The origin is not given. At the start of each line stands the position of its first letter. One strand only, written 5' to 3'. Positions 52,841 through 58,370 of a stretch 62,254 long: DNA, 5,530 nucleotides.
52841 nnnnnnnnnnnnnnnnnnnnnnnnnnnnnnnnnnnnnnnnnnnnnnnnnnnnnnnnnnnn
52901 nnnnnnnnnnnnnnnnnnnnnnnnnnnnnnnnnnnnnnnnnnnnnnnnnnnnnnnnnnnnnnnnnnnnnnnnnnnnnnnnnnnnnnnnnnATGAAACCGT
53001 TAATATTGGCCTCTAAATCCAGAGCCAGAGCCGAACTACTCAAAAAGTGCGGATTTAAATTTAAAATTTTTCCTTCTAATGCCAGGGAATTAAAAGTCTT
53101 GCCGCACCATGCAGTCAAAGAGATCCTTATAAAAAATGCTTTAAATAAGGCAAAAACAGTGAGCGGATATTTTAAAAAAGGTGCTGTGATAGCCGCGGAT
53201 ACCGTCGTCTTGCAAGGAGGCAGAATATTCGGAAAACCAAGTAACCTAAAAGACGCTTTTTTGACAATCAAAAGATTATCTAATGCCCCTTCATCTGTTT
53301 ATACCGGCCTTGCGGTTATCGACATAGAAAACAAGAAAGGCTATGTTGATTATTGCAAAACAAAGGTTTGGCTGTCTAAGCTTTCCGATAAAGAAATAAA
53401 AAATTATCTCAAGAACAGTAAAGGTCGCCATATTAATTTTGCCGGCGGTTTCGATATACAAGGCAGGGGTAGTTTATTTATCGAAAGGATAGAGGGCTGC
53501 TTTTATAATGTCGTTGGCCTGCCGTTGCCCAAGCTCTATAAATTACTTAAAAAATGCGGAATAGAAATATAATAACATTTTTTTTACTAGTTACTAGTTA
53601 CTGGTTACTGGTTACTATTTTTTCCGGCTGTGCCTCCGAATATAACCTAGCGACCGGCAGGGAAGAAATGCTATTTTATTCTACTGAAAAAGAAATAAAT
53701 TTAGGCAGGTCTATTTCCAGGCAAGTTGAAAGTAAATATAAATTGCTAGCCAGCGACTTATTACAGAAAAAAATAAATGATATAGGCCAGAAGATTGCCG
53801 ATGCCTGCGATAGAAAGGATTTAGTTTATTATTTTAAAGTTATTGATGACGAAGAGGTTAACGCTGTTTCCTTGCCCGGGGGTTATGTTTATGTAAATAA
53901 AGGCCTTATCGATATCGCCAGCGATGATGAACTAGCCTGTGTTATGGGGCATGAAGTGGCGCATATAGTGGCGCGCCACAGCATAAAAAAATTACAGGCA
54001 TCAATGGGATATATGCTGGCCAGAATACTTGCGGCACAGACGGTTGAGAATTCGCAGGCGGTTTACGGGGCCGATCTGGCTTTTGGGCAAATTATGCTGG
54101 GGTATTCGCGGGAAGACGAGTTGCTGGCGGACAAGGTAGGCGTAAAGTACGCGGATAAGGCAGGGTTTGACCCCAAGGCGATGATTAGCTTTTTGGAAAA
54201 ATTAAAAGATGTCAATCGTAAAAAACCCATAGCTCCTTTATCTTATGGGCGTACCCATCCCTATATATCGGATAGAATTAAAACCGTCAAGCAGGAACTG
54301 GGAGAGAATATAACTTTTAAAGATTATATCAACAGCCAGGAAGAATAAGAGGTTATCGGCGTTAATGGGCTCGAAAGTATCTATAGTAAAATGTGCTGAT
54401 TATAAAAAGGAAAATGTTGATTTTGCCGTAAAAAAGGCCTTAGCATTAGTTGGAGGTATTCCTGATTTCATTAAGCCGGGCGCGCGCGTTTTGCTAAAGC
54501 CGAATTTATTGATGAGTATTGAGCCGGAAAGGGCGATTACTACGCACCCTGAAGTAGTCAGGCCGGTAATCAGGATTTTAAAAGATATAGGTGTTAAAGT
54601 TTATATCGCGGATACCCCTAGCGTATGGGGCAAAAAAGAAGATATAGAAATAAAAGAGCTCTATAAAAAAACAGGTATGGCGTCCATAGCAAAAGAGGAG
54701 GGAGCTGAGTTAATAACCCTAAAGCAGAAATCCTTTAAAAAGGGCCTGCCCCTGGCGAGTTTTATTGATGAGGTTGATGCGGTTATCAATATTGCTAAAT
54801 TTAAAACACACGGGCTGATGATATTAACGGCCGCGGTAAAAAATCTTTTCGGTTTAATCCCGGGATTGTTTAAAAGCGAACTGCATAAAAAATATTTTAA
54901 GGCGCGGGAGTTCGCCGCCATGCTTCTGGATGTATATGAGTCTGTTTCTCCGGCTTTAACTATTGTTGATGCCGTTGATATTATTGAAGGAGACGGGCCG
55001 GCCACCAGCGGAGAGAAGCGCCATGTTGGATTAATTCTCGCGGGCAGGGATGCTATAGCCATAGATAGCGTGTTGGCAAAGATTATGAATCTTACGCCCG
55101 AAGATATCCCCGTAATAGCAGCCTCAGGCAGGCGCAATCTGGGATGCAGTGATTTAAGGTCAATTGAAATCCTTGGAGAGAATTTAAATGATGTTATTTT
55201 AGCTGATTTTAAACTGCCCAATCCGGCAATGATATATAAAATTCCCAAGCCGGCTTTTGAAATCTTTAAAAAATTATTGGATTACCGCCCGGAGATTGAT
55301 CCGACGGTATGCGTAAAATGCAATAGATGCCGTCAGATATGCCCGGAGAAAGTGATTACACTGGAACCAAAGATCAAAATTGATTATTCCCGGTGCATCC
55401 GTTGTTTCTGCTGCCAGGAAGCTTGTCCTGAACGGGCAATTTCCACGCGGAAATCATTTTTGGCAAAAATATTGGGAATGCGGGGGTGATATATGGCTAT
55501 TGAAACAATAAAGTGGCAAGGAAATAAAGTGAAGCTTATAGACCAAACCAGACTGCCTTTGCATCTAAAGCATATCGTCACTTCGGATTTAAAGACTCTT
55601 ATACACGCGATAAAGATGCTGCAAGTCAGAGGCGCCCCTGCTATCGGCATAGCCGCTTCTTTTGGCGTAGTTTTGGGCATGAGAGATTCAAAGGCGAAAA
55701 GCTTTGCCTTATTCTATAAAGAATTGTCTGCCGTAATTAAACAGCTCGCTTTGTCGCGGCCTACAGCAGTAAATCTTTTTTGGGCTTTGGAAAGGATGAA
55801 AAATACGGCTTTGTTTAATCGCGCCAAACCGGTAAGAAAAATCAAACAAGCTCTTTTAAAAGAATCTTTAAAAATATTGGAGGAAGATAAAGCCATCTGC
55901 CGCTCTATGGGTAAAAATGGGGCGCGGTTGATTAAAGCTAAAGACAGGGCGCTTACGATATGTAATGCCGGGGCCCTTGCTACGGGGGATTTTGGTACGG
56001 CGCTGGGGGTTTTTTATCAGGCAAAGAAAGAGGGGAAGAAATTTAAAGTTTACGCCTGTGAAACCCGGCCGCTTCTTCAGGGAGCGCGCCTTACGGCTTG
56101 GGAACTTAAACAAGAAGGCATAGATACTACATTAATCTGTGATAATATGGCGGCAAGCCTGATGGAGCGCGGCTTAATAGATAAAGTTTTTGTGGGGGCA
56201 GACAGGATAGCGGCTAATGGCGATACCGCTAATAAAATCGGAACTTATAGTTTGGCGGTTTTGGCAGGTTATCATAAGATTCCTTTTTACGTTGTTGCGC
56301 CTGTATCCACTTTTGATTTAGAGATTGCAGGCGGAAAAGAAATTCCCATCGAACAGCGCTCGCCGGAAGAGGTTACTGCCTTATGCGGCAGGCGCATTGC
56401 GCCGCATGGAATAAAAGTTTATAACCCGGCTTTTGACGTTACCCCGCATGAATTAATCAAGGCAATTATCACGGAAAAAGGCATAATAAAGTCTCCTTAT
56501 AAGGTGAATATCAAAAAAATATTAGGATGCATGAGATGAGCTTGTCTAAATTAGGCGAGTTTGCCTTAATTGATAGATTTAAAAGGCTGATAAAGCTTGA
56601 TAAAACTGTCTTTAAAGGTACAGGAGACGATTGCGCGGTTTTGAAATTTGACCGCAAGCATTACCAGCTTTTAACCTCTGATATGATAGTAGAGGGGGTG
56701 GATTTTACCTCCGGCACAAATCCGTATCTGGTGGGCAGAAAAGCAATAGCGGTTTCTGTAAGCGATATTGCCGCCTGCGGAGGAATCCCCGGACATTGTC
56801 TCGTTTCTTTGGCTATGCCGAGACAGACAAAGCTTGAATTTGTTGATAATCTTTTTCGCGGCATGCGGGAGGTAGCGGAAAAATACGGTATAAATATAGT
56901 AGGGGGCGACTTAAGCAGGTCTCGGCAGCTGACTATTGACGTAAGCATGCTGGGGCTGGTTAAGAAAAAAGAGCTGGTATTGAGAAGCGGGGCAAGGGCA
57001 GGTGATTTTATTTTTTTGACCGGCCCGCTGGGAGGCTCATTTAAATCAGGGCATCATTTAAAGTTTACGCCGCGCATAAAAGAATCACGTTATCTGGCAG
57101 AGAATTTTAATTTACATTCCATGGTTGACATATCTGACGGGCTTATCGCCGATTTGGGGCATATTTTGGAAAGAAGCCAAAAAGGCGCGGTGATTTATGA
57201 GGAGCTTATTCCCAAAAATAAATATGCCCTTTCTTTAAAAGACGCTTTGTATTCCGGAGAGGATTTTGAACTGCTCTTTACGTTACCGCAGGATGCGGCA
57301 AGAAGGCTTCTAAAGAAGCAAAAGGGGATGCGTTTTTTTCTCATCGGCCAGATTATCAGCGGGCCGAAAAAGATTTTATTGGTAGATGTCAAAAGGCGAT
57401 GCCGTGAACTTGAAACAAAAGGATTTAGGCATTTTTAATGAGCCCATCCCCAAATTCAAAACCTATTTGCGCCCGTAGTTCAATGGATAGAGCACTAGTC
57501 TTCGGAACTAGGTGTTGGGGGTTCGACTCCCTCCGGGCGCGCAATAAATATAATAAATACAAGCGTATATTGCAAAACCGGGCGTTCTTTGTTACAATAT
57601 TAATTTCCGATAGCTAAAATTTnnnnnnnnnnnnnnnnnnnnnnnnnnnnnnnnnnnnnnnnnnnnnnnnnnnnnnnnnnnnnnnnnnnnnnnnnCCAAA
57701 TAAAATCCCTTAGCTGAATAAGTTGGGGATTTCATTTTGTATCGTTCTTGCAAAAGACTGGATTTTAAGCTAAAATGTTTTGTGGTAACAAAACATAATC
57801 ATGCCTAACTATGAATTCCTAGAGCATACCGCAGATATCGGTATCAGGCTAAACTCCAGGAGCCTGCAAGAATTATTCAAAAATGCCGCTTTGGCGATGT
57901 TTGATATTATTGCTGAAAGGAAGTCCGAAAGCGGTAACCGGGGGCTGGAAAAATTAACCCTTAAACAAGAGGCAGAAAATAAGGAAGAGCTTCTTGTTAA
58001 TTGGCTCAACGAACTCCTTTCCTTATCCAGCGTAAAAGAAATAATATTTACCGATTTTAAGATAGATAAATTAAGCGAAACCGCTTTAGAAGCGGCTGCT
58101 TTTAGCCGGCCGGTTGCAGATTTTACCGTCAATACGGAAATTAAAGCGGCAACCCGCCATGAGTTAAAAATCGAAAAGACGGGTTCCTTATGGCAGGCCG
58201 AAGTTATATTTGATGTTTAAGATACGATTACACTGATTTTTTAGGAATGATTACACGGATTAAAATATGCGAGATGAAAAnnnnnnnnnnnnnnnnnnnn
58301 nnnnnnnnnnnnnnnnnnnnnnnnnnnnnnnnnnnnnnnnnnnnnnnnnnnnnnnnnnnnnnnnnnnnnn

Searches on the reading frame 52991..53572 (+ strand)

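Call 62: search_protein_families(library=pfam, proteins=[window:52991-53572:+], max_evalue=0.00001)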
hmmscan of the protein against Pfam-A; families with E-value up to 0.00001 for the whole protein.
window:52991-53572:+ (193 aa): 1 family
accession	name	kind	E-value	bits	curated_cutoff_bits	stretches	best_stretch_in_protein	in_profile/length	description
PF02545.19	Maf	-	1e-46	159.4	27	1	3-188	1-186/187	Maf-like protein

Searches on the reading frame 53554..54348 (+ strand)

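Call 62: search_protein_families(library=pfam, proteins=[window:53554-54348:+], max_evalue=0.00001)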
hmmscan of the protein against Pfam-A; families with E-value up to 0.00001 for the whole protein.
window:53554-54348:+ (264 aa): 1 family
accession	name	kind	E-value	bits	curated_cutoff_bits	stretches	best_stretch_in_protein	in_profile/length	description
PF01435.24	Peptidase_M48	-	1.1e-32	113.8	20.3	1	70-247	3-184/186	Peptidase family M48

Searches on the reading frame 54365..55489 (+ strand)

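Call 62: search_protein_families(library=pfam, proteins=[window:54365-55489:+], max_evalue=0.00001)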
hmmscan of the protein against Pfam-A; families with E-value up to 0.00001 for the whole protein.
window:54365-55489:+ (374 aa): 6 families
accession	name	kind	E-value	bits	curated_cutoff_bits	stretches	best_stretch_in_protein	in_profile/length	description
PF04015.17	DUF362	-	1.2e-48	166.2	24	1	42-238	1-199/200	Domain of unknown function (DUF362)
PF00037.32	Fer4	-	6.9e-08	32.4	21.1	0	309-332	1-24/24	4Fe-4S binding domain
PF12797.12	Fer4_2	-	1.9e-07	31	24.5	0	335-356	1-22/22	4Fe-4S binding domain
PF13237.11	Fer4_10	-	1.3e-06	28.6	25.5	1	309-355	2-53/53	4Fe-4S dicluster domain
PF12837.12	Fer4_6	-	1.3e-06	28.5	25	0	336-359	1-24/24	4Fe-4S binding domain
PF12838.12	Fer4_7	-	5.5e-06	27.2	27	0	316-357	2-51/52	4Fe-4S dicluster domain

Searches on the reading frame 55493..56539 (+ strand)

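Call 17: search_protein_families(library=pfam, proteins=[window:55493-56539:+], max_evalue=1)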
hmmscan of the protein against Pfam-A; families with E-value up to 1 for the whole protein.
window:55493-56539:+ (348 aa): 2 families
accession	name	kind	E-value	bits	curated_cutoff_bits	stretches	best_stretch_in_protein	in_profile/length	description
PF01008.23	IF-2B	-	5e-94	315.1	22.4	1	44-333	1-279/280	Initiation factor 2 subunit family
PF02288.20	Dehydratase_MU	-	0.11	12.8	27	1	129-149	86-106/110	Dehydratase medium subunit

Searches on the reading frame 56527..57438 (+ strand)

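Call 17: search_protein_families(library=pfam, proteins=[window:56527-57438:+], max_evalue=1)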
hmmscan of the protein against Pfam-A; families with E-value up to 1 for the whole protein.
window:56527-57438:+ (303 aa): 2 families
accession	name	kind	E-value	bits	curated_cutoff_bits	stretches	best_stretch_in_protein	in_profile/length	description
PF00586.29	AIRS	-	1.2e-27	96.9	24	1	33-145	1-112/112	AIR synthase related protein, N-terminal domain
PF02769.27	AIRS_C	-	1.1e-09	39.1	23.1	1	174-284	38-153/156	AIR synthase related protein, C-terminal domain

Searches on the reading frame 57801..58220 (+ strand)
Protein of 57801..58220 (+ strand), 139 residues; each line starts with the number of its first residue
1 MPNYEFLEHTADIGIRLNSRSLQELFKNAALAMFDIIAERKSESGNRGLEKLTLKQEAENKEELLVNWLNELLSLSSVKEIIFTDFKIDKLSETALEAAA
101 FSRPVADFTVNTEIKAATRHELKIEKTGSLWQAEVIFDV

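Call 17: search_protein_families(library=pfam, proteins=[window:57801-58220:+], max_evalue=1)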
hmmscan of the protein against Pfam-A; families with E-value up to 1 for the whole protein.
window:57801-58220:+ (139 aa): 2 families
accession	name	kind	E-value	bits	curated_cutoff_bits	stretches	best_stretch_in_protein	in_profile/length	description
PF01951.21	Archease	-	7.7e-36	123.8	25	1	4-139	1-136/136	Archease protein family (MTH1598/TM1083)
PF22357.2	AF1548-like_C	-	0.16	12.6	23.9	1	16-56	7-42/56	AF1548-like, C-terminal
